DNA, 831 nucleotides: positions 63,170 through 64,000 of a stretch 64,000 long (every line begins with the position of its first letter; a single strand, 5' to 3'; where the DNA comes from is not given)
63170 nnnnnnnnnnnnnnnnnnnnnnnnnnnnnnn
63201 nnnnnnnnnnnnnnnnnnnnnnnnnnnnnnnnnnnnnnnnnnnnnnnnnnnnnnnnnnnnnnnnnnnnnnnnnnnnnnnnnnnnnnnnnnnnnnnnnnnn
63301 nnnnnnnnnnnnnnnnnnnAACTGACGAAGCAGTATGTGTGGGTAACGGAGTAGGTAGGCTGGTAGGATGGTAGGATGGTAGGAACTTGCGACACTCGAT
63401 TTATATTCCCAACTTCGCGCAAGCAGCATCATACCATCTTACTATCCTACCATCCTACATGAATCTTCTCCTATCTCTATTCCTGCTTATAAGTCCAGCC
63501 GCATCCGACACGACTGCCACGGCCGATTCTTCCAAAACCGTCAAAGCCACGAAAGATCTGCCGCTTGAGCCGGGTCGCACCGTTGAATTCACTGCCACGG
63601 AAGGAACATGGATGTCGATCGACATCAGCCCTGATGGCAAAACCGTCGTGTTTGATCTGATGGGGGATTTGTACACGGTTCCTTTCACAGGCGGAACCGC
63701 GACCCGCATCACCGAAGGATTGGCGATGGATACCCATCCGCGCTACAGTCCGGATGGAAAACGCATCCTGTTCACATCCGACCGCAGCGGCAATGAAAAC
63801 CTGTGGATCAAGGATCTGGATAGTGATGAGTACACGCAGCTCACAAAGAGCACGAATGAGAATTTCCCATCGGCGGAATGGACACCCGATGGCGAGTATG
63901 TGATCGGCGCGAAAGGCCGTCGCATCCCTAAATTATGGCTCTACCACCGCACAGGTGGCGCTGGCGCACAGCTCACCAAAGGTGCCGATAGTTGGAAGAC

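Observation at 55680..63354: Four back-to-back paralogous FN3 lipoprotein genes with 1-2 nt spacers and a conserved W-V-x-E C-terminus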

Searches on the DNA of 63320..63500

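Call 75: search_rna_families(source=window, start=63320, end=63500, threshold=evalue, max_evalue=1)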
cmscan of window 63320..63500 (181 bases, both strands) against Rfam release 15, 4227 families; matches with E-value up to 1: 13.
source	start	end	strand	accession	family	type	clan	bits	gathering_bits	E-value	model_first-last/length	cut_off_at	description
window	63354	63459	+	RF03964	mir-H1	Gene; miRNA;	-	31.9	97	0.00077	1-85/85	no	mir-H1 microRNA precursor family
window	63354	63459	-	RF03964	mir-H1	Gene; miRNA;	-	26.8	97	0.011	1-85/85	no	mir-H1 microRNA precursor family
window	63348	63466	+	RF04148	MIR844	Gene; miRNA;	-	25.8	70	0.0012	1-114/114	no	MIR844 microRNA precursor family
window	63354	63458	-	RF03833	mir-5928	Gene; miRNA;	-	25.7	59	0.0023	1-75/75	no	mir-5928 microRNA precursor family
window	63355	63458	+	RF03714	MIR774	Gene; miRNA;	-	25.2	80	0.0056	1-98/98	no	MIR774 microRNA precursor family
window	63355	63458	+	RF03781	mir-4524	Gene; miRNA;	-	24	68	0.0035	1-84/84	no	mir-4524 microRNA precursor family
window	63348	63466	-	RF04148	MIR844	Gene; miRNA;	-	22.3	70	0.012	1-114/114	no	MIR844 microRNA precursor family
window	63356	63459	+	RF04226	mir-9186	Gene; miRNA;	-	20.1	73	0.097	1-80/80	no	mir-9186 microRNA precursor family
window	63352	63461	-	RF03792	MIR6462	Gene; miRNA;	-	18.6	96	0.44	1-119/119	no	MIR6462 microRNA precursor family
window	63371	63458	+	RF03266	mir-2943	Gene; miRNA;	-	18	76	0.44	1-71/71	no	mir-2943 microRNA precursor family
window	63359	63461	-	RF03781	mir-4524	Gene; miRNA;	-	17.5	68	0.24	1-84/84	no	mir-4524 microRNA precursor family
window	63351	63462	+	RF00908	MIR529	Gene; miRNA;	-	16.6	75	0.19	1-131/131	no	MIR529 microRNA precursor family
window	63348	63466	-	RF03899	mir-5912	Gene; miRNA;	-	16.2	88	0.33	1-88/88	no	mir-5912 microRNA precursor family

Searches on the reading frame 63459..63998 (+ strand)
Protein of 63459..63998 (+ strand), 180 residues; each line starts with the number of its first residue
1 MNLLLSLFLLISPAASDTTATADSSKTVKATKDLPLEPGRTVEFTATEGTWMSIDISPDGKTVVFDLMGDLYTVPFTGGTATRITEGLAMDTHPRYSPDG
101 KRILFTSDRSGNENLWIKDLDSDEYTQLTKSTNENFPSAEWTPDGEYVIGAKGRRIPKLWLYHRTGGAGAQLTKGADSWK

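Call 64: search_protein_families(library=pfam, proteins=[window:63459-63998:+], max_evalue=0.001)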
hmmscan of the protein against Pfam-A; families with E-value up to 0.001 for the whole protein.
window:63459-63998:+ (180 aa): 4 families
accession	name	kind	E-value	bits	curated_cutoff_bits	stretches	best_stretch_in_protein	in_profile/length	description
PF07676.18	PD40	-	2.8e-15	56.2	20.9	1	82-117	2-38/38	WD40-like Beta Propeller Repeat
PF00930.27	DPPIV_N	-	1.1e-07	31.4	22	0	36-86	30-80/354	Dipeptidyl peptidase IV (DPP IV) N-terminal region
PF25174.1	Beta-prop_THOC3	-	1.9e-05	24.3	305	0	93-158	93-154/272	THOC3 beta-propeller domain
PF14583.12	Pectate_lyase22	-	1.9e-05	24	30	0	86-120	346-382/386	Oligogalacturonate lyase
